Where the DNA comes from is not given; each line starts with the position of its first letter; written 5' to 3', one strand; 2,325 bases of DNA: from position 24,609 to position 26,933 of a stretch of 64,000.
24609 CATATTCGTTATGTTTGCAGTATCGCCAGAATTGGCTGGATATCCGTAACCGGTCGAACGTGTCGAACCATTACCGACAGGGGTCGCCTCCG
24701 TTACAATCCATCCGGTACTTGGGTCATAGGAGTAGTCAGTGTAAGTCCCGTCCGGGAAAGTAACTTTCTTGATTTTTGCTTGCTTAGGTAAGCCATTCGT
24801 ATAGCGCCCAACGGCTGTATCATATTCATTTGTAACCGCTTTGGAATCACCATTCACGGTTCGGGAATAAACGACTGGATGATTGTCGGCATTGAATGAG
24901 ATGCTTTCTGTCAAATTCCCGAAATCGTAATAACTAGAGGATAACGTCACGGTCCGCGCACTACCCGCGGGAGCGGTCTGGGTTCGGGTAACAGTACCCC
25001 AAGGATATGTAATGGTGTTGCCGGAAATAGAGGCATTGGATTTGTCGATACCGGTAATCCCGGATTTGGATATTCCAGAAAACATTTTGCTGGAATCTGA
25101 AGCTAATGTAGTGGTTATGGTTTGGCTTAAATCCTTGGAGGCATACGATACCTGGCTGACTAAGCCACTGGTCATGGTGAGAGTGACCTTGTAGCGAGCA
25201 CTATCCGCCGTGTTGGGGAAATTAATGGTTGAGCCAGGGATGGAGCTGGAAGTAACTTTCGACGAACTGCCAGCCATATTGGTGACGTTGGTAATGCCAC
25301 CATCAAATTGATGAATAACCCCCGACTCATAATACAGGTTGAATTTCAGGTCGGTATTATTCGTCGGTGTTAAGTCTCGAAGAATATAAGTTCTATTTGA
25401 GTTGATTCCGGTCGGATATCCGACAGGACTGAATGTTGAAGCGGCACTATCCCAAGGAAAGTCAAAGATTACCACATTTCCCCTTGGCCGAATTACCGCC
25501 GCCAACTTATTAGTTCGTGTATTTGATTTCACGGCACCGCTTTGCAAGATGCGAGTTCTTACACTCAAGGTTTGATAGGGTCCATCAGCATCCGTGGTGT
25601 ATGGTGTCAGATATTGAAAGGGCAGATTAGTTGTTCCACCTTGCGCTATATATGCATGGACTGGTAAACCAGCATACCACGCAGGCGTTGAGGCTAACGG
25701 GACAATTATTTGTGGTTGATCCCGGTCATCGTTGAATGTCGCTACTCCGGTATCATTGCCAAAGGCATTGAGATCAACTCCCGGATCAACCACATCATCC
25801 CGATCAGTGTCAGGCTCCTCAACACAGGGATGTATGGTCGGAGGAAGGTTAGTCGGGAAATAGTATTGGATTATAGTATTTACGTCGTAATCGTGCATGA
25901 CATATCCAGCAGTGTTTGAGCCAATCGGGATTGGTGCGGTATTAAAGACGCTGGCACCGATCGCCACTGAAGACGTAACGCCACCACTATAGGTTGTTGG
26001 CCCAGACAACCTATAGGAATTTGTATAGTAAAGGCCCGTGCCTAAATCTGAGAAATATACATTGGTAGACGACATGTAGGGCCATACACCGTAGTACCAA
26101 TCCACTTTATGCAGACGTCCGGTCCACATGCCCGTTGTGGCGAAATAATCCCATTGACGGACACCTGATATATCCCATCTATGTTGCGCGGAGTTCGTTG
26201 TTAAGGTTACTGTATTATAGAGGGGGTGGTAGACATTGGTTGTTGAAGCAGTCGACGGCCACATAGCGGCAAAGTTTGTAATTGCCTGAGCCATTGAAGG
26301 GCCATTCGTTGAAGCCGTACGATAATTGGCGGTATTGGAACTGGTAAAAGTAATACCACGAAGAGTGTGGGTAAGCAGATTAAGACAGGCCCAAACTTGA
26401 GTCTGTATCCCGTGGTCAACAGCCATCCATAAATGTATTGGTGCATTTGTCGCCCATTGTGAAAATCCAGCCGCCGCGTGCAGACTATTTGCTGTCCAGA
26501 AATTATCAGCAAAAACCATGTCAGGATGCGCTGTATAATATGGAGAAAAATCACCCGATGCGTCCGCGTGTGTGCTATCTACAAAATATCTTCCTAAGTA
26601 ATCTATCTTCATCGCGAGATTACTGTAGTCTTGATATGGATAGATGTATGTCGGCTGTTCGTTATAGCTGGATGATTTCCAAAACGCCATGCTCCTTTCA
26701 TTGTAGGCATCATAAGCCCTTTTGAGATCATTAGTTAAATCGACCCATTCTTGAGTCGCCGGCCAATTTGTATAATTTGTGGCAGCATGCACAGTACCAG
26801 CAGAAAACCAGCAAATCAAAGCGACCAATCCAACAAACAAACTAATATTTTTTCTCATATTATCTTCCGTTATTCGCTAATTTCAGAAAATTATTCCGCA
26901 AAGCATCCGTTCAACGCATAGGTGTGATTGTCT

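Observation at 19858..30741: Rhs polymorphic toxin locus: LamG/TSP3 surface protein, a 2245-aa Rhs protein with an HExxH-containing C-terminal tip, and a zinc-ribbon putative immunity gene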

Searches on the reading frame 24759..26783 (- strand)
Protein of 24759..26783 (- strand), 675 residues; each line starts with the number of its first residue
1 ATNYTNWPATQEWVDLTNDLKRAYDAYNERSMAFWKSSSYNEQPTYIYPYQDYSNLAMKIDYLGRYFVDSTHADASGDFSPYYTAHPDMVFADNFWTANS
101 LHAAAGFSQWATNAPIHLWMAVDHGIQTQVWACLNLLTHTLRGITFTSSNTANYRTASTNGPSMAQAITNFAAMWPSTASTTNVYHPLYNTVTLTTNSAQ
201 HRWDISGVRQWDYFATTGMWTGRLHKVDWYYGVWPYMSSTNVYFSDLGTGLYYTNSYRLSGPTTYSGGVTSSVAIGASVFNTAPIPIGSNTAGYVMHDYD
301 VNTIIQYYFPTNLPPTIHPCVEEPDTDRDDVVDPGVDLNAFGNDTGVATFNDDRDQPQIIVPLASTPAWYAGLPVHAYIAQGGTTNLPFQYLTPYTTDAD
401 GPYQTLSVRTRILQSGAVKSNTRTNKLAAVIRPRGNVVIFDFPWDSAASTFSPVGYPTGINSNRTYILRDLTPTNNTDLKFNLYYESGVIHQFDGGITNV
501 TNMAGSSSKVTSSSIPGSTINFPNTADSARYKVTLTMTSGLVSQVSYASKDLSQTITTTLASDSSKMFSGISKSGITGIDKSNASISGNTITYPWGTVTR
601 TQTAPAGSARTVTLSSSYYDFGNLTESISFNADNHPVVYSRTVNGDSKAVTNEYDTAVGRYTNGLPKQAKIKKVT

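Call 56: predict_structure(alignment_id=A2)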
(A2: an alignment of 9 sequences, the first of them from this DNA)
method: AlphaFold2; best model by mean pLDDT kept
length: 675 residues; sequences in the alignment: 9
mean_pLDDT: 50.4   pTM: 0.37
mean pLDDT of the five models: 50.4, 50.1, 49.6, 43.2, 37.7
residues with pLDDT >= 90: 1; 70-90: 84; 50-70: 259; < 50: 331
segments of 3 or more residues with pLDDT < 50: 1-13, 32-48, 114-122, 147-151, 176-192, 217-222, 232-296, 312-412, 433-436, 458-466, 477-480, 485-531, 575-587, 619-621, 658-671
pLDDT, mean of each block of 10 residues (from residue 1): 31 54 58 40 40 71 79 75 63 74 86 46 61 78 51 57 65 52 38 53 57 50 56 39 43 39 44 42 38 47 63 41 41 35 31 29 24 22 23 26 27 57 63 52 68 55 46 54 43 36 32 34 36 53 57 57 58 40 47 63 72 69 71 67 68 54 36 52
secondary structure, 60 per line:
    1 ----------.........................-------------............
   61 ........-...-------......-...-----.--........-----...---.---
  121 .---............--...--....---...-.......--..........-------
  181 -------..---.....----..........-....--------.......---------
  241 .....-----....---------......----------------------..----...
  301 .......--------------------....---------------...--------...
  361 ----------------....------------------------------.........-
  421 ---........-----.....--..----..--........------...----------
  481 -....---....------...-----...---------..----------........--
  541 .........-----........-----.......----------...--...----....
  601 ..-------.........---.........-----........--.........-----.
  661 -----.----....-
elements in order (helices of 4 or more, strands of 3 or more residues): H11-35 H49-66 H80-85 H98-105 H125-136 E139-141 E144-147 E155-161 H164-173 E193-197 E202-211 E213-216 E225-231 E241-245 E251-254 E264-269 E301-307 H328-331 E347-349 E358-360 H377-380 E411-419 E424-431 E437-441 E454-458 E468-470 E482-485 E489-492 E499-501 E507-509 E531-538 E541-549 E555-562 E568-574 E585-587 E590-592 E597-602 E610-618 E622-630 E636-643 E646-654 E671-674
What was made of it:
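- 24759..26783 (-): Family-specific N-terminal region, aa 26-700. It comprises a conserved helical domain (aa 26-165), a variable stretch (aa 165-329) and a conserved block from PDTDRDD (aa about 350). Its fold is unresolved. The AlphaFold2 model reached only pLDDT 50 (call 56).
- Tried and rejected: AlphaFold2 of Rhs aa 26-700 with 9 sequences gave pLDDT 50 (call 56).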
